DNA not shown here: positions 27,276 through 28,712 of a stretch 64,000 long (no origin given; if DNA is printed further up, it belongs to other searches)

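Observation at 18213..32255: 12-gene operon encoding an uncharacterised catabolic route for an N-acylated amino sugar, sugar acid or aminocyclitol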

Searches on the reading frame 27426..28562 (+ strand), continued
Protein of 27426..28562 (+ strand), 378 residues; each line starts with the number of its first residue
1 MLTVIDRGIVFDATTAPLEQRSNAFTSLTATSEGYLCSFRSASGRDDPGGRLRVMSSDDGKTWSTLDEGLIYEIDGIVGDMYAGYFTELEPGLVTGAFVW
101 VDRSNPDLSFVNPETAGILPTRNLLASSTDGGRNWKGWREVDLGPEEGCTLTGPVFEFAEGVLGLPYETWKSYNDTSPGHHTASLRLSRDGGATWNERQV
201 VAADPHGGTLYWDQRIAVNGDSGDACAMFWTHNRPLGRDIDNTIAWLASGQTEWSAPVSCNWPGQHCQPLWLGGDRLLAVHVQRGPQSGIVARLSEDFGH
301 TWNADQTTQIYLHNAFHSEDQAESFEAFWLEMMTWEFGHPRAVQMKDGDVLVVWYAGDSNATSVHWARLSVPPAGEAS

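Call 38: search_solved_structures(query=A1, max_evalue=10, show_alignments=4)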
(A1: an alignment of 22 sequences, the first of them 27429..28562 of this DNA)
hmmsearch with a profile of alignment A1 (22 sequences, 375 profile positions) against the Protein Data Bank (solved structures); distinct sequences matched with E-value up to 10: 54.
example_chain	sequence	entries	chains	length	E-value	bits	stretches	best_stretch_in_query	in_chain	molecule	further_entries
5hx0_A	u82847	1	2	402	2.9e-10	42.9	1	18-296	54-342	Uncharacterized protein Dfer_1899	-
4j9t_A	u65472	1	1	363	3e-06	29.7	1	124-302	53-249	designed unnatural amino acid dependent metalloprotein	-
1eur_A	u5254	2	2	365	5.5e-06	28.8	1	27-222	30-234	SIALIDASE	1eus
1wcq_A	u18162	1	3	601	2.5e-05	26.7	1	27-222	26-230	SIALIDASE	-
2ber_A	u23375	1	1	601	2.5e-05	26.7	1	27-222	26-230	BACTERIAL SIALIDASE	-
1eut_A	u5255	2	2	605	2.6e-05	26.6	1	27-222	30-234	SIALIDASE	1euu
2bzd_A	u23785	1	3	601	2.6e-05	26.6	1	27-222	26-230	BACTERIAL SIALIDASE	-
1w8n_A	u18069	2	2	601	5e-05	25.7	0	179-207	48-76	BACTERIAL SIALIDASE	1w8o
2bf6_A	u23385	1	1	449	0.0002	23.7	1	160-226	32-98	EXO-ALPHA-SIALIDASE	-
2vk5_A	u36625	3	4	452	0.0002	23.7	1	160-226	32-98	EXO-ALPHA-SIALIDASE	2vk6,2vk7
5tsp_A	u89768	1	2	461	0.00021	23.6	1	157-226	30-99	Sialidase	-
8u2a_A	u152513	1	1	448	0.00025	23.4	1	160-224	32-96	Exo-alpha-sialidase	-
8u5o_A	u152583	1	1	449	0.00026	23.4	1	160-224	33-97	Exo-alpha-sialidase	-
8t26_A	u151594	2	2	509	0.00066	22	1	155-262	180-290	Sialidase, putative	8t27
4xma_A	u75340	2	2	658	0.00073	21.9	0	25-108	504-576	Sialidase B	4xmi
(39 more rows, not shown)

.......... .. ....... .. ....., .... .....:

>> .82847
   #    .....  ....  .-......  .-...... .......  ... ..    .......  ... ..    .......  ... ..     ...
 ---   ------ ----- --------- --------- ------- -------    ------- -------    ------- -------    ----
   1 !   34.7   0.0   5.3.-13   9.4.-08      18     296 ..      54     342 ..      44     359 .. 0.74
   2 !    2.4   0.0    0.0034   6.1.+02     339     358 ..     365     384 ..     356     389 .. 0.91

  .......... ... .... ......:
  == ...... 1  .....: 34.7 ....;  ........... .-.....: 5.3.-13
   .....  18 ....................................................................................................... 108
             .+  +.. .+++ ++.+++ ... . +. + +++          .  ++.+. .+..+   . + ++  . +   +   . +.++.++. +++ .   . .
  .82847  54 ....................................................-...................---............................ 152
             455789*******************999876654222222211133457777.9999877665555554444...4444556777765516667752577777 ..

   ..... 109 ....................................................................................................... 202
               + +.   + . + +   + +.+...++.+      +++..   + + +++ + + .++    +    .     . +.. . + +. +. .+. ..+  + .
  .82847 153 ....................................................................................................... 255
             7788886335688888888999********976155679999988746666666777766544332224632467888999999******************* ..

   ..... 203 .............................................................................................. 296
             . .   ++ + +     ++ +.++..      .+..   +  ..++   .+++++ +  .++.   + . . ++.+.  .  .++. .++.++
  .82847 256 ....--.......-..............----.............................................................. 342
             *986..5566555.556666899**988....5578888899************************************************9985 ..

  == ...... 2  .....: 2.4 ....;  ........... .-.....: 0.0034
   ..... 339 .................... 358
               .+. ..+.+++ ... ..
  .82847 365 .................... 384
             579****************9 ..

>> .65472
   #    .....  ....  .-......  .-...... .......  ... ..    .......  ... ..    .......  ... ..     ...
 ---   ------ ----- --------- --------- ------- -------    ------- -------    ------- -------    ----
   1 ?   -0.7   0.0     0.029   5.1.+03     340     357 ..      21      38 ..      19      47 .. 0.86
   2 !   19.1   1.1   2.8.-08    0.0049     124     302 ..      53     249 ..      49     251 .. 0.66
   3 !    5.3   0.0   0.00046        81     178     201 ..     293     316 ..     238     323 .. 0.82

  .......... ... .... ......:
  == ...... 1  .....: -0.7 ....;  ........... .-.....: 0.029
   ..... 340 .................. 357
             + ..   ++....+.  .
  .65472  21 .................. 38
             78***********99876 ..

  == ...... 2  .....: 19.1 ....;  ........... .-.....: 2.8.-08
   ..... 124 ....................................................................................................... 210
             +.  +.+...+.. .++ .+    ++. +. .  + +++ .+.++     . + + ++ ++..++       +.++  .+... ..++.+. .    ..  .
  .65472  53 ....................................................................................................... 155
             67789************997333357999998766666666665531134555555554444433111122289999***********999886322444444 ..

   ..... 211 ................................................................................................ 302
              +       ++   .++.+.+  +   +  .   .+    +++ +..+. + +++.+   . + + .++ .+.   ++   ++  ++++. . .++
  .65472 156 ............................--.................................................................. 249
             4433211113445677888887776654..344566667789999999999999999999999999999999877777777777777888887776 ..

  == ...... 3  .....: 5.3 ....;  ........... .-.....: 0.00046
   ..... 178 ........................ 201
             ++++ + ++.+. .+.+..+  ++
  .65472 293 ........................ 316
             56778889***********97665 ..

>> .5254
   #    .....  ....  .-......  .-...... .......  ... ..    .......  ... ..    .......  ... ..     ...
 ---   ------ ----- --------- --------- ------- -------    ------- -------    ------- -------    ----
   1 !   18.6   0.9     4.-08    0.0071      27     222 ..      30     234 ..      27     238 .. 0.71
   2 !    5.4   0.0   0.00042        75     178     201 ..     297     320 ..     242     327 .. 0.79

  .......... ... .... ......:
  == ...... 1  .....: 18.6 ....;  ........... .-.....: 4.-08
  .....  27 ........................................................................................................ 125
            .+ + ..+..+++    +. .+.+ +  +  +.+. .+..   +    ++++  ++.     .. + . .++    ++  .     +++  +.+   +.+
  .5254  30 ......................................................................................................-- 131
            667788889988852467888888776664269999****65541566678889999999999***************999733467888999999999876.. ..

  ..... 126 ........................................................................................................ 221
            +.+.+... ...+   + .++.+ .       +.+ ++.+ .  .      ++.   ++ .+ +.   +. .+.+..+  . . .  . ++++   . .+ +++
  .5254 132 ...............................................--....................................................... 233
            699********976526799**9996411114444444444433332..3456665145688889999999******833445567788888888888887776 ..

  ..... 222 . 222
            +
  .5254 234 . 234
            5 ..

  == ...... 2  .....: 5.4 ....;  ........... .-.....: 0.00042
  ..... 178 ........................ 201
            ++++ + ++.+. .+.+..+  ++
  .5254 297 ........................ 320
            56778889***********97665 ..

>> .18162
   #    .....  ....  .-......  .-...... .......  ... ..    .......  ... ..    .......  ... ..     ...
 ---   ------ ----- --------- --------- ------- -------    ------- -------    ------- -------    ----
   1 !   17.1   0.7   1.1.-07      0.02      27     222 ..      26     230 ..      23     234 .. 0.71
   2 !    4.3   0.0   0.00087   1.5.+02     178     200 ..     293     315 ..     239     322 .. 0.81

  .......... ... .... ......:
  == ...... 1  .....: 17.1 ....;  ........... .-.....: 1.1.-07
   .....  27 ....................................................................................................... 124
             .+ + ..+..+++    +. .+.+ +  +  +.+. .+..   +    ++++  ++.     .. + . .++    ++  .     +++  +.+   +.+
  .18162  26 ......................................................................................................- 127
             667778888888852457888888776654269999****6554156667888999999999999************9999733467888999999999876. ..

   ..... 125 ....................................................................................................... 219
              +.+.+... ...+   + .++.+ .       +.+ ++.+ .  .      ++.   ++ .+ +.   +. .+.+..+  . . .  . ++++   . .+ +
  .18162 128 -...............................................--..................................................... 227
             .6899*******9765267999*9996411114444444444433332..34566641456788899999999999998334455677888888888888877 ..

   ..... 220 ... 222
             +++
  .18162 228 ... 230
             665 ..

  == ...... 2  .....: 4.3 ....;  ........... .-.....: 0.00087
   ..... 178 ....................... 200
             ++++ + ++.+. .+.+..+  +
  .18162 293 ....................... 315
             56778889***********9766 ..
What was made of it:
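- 27426..28562 (+): Cytoplasmic six-bladed BNR propeller; sialidase fold but non-canonical active site. The RIP arginine aligns with a near-invariant Ala23, while Asp45 aligns with the acid/base Asp (call 38).
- Closest known: Sialic-acid. Different: The propeller has Ala at the RIP arginine position (call 38).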

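Call 42: search_protein_families(library=pfam, proteins=[L073:8864-9961:+, L076:6633-8066:-, L066:5812-6576:-, L034:8798-9847:+, L052:11256-12395:-, L054:6309-7568:+, L065:13226-14524:+, L029:7988-9211:-, L037:7239-7832:-, L041:14658-15944:-], max_evalue=0.0001)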
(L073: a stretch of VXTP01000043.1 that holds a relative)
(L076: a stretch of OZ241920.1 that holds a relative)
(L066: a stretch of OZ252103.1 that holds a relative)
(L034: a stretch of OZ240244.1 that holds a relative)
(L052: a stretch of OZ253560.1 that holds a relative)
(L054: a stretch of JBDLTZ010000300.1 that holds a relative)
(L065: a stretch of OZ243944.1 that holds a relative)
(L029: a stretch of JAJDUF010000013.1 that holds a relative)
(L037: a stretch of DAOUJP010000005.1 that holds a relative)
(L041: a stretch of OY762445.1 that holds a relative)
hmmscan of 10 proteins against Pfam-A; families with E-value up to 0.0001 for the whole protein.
L073:8864-9961:+ (365 aa): 2 families
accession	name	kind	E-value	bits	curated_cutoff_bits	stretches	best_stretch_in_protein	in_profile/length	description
PF13088.12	BNR_2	-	7.6e-20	71.8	31.4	1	59-323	26-275/277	BNR repeat-like domain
PF02012.26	BNR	-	2.9e-10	39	27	0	286-295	2-11/12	BNR/Asp-box repeat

L076:6633-8066:- (477 aa): 2 families
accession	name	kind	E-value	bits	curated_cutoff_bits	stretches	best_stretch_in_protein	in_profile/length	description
PF01458.23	SUFBD_core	-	7.6e-79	264.9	27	1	206-448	1-232/232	SUF system FeS cluster assembly, SufBD core domain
PF19295.5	SufBD_N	-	3.2e-10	40.4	23.5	1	128-198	97-166/172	SufBD protein N-terminal region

L066:5812-6576:- (254 aa): 3 families
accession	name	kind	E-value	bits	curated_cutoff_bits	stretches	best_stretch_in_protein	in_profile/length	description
PF00005.33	ABC_tran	-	1.8e-21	77.6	25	1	20-174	2-135/137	ABC transporter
PF02463.25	SMC_N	-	5.2e-08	33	40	0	145-213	133-205/220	RecF/RecN/SMC N terminal domain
PF13304.12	AAA_21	-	5.3e-05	23.9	27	0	32-50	2-20/304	AAA domain, putative AbiEii toxin, Type IV TA system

L034:8798-9847:+ (349 aa): 3 families
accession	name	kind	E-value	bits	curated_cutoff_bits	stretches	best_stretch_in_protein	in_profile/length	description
PF01408.29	GFO_IDH_MocA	-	2.8e-23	83.3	24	1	6-122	3-119/120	Oxidoreductase family, NAD-binding Rossmann fold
PF22725.1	GFO_IDH_MocA_C3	-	1.9e-10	41.2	27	1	131-250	1-124/124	GFO/IDH/MocA C-terminal domain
PF02894.22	GFO_IDH_MocA_C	-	9.4e-07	29.3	22.9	1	161-327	46-216/218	Oxidoreductase family, C-terminal alpha/beta domain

L052:11256-12395:- (379 aa): 2 families
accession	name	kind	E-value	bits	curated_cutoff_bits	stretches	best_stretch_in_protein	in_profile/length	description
PF03786.19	UxuA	-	3.3e-38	131.8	23.7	2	205-360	175-330/352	D-mannonate dehydratase (UxuA)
PF01261.30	AP_endonuc_2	-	4e-13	50.1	31.1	1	104-348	26-229/249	Xylose isomerase-like TIM barrel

L054:6309-7568:+ (419 aa): 2 families
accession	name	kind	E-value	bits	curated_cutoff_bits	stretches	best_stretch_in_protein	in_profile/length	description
PF13378.12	MR_MLE_C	-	1e-44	153.3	29.4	1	167-394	7-218/219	Enolase C-terminal domain-like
PF02746.21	MR_MLE_N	-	6.7e-14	52.6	22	1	46-138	29-116/117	Mandelate racemase / muconate lactonizing enzyme, N-terminal domain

L065:13226-14524:+ (432 aa): 1 family
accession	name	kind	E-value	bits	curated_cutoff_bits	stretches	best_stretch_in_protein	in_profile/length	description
PF05721.19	PhyH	-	3.9e-14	53.9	22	1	36-249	3-211/213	Phytanoyl-CoA dioxygenase (PhyH)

L029:7988-9211:- (407 aa): 2 families
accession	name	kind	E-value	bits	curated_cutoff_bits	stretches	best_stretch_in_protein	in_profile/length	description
PF05977.19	MFS_3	-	3.2e-60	204.5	27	1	18-392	10-385/524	Transmembrane secretion effector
PF07690.21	MFS_1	-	3e-48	165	33.4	2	24-366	2-346/347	Major Facilitator Superfamily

L037:7239-7832:- (197 aa): 1 family
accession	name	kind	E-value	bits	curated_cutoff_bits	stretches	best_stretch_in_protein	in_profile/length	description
PF01966.28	HD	-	2.4e-13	50.8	22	1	69-181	3-112/116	HD domain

L041:14658-15944:- (428 aa): 2 families
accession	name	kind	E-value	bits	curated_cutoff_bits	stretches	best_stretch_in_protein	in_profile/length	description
PF00155.27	Aminotran_1_2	-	2.6e-46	158.9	19.7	1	127-417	63-360/361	Aminotransferase class I and II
PF00266.25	Aminotran_5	-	1.2e-05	25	21.5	1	184-246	116-177/371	Aminotransferase class-V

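Call 43: search_protein_families(library=pfam, proteins=[L074:12217-13434:+, L071:14786-16579:-, L069:6382-7020:-, L030:12132-12929:-, L081:6469-7911:+, L075:8098-8616:-, L045:11195-12115:+, L072:198-815:+, L045:12188-13030:+, L032:6146-7273:+], max_evalue=0.0001)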
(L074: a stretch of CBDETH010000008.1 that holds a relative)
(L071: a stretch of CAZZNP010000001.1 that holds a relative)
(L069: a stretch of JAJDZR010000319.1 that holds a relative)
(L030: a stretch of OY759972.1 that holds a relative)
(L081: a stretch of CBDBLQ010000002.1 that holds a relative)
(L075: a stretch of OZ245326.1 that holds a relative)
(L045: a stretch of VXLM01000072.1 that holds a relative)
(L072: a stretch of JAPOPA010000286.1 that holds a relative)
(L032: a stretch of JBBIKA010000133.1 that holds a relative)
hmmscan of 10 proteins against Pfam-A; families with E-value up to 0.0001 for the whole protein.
L074:12217-13434:+ (405 aa): 0 families

L071:14786-16579:- (597 aa): 3 families
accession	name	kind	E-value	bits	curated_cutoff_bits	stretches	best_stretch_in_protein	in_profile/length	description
PF00664.28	ABC_membrane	-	1.4e-35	123.7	28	1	37-302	2-267/274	ABC transporter transmembrane region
PF00005.33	ABC_tran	-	1.9e-27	97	25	1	372-522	1-137/137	ABC transporter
PF02463.25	SMC_N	-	4.1e-09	36.6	40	1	421-564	119-211/220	RecF/RecN/SMC N terminal domain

L069:6382-7020:- (212 aa): 2 families
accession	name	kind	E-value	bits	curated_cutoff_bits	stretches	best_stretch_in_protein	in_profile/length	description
PF14333.11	DUF4389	-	4.6e-23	81.3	25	2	33-103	4-74/76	Domain of unknown function (DUF4389)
PF02948.20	Amelogenin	-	4.1e-05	24.7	27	0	57-87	16-46/179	Amelogenin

L030:12132-12929:- (265 aa): 0 families

L081:6469-7911:+ (480 aa): 0 families

L075:8098-8616:- (172 aa): 1 family
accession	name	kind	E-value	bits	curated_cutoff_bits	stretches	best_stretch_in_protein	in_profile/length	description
PF02082.26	Rrf2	-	2.2e-28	99.5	30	1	4-142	2-131/132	Iron-dependent Transcriptional regulator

L045:11195-12115:+ (306 aa): 1 family
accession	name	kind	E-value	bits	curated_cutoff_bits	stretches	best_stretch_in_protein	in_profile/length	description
PF00701.28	DHDPS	-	1.5e-23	83.4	22.1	1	16-292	3-287/289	Dihydrodipicolinate synthetase family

L072:198-815:+ (205 aa): 2 families
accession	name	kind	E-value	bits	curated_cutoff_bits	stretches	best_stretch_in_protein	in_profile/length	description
PF11799.13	IMS_C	-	7.6e-25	87.9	20.7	1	87-191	2-100/109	impB/mucB/samB family C-terminal domain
PF11798.14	IMS_HHH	-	2.6e-07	30.9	24.4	1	14-39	3-28/32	IMS family HHH motif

L045:12188-13030:+ (280 aa): 7 families
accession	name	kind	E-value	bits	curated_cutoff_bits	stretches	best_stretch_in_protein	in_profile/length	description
PF08704.16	GCD14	-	6e-32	111.7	26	1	79-242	18-184/247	tRNA methyltransferase complex GCD14 subunit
PF14801.12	TrmI-like_N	-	2e-11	44.1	24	1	9-54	3-48/50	TrmI-like N-terminal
PF01135.25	PCMT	-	1.2e-09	38.6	20.3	1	82-177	54-148/210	Protein-L-isoaspartate(D-aspartate) O-methyltransferase (PCMT)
PF13847.12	Methyltransf_31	-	1.7e-09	38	27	1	101-175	3-78/145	Methyltransferase domain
PF13649.12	Methyltransf_25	-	2.7e-09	38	27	1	105-196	1-96/97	Methyltransferase domain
PF08242.18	Methyltransf_12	-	5.8e-06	27.4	30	1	106-198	1-97/98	Methyltransferase domain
PF13578.12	Methyltransf_24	-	9.2e-05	23.7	26.3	0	106-200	1-101/105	Methyltransferase domain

L032:6146-7273:+ (375 aa): 1 family
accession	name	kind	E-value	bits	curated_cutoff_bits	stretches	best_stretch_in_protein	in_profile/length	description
PF01208.23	URO-D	-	5.5e-16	58.9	23.9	1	191-372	170-346/346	Uroporphyrinogen decarboxylase (URO-D)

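Call 59: find_related_loci(query=A1, collection=metagenome_contigs, flank=10000)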
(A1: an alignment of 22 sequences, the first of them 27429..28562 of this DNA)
Query A1 (377 aa) in metagenome_contigs; peptide patterns used: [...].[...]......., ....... (x = any residue, [..] = any of these).
121 stretches matched a pattern; 90 encode a relative of the query (tblastn E <= 1e-3); the best 80 are kept; 80 distinct loci.
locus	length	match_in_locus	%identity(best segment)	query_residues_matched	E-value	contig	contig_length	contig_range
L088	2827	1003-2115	59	7-374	5e-153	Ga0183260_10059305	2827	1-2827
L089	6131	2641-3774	55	1-375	4e-134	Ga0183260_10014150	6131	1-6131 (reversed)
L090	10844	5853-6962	57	1-370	2e-132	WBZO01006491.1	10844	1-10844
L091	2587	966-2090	56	1-370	3e-137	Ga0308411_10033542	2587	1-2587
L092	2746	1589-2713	52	1-370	3e-131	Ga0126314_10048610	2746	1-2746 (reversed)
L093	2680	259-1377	50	1-369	8e-122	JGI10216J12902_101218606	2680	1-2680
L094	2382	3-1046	53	25-368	8e-118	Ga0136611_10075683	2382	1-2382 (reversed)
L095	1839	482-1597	49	1-368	6e-115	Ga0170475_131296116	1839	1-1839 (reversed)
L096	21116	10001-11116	48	1-368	1e-110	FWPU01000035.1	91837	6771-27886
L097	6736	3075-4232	45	1-370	3e-95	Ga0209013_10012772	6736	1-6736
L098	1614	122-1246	43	1-370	7e-102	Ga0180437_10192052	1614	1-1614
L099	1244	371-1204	54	93-368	1e-102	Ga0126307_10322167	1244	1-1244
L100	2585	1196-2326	41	1-373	2e-97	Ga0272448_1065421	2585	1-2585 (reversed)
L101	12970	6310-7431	45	1-370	7e-93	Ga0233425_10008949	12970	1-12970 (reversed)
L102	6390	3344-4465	42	1-370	4e-92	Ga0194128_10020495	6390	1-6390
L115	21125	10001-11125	40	1-370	5e-83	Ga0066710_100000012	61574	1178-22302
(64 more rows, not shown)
